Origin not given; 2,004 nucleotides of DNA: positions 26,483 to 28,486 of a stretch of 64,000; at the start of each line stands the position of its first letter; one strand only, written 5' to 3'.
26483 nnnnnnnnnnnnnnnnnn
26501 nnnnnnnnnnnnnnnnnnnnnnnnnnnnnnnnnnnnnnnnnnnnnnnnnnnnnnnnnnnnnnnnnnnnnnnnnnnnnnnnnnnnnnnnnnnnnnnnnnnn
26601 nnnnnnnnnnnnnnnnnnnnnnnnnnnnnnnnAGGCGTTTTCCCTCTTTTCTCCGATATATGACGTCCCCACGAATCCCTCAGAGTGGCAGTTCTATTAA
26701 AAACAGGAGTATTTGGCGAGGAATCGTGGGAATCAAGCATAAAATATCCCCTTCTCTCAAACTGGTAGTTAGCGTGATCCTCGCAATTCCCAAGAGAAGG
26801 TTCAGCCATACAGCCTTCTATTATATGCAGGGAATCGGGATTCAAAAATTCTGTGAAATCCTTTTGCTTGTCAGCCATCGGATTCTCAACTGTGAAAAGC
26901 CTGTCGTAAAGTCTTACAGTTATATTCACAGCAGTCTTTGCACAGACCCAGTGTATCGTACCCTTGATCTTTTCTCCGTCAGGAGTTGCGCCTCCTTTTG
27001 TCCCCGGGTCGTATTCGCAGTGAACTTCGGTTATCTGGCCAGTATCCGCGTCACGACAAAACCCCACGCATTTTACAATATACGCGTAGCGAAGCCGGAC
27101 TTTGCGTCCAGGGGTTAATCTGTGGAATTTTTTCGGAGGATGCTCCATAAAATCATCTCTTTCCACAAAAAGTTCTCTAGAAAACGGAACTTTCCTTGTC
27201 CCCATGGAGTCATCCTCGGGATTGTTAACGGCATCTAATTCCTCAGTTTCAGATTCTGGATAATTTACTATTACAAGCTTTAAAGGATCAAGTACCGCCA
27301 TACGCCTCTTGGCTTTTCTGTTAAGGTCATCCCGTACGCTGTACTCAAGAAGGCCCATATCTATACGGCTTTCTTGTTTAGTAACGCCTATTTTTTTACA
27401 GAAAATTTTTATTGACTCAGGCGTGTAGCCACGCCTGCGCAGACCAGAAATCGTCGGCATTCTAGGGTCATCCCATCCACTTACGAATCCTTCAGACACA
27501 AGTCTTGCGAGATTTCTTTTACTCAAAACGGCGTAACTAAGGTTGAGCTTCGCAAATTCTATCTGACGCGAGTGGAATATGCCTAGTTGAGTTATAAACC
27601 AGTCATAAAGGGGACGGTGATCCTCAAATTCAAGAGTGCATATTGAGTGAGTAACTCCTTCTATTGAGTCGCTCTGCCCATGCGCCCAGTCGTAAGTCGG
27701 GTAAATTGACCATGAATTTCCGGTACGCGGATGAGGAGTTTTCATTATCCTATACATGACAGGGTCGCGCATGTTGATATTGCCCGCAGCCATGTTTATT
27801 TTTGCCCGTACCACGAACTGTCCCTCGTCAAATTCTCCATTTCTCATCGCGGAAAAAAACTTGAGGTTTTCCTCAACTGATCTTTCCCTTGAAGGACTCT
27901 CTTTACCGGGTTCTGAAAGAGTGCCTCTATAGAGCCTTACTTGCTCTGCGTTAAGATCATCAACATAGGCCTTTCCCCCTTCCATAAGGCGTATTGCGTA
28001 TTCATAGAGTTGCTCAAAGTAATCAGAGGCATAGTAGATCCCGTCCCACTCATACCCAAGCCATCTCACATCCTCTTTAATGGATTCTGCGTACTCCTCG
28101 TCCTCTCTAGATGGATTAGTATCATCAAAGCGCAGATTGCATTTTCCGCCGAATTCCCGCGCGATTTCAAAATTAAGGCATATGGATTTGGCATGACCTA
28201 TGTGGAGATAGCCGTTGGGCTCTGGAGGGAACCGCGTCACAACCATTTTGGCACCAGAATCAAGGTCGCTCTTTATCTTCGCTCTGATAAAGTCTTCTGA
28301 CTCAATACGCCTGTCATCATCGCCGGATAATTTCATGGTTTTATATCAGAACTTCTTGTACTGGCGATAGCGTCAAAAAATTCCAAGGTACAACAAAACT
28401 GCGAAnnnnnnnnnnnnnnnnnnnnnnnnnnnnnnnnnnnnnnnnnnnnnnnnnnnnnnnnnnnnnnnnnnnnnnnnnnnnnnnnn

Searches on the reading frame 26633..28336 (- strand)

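Call 87: search_protein_families(library=pfam, proteins=[window:26633-28336:-], max_evalue=0.0001)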
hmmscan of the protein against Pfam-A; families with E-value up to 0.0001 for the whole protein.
window:26633-28336:- (568 aa): 3 families
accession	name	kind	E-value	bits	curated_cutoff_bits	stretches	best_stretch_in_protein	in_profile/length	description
PF00749.27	tRNA-synt_1c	-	1.5e-106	356.3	23.4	1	32-339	2-313/314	tRNA synthetases class I (E and Q), catalytic domain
PF03950.23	tRNA-synt_1c_C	-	1.7e-29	102.3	23.9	1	342-443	1-91/91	tRNA synthetases class I (E and Q), anti-codon binding domain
PF20974.2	tRNA-synt_1c_C2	-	9.3e-22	77.9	23.9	1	460-535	1-69/69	tRNA synthetases class I (E and Q), anti-codon binding domain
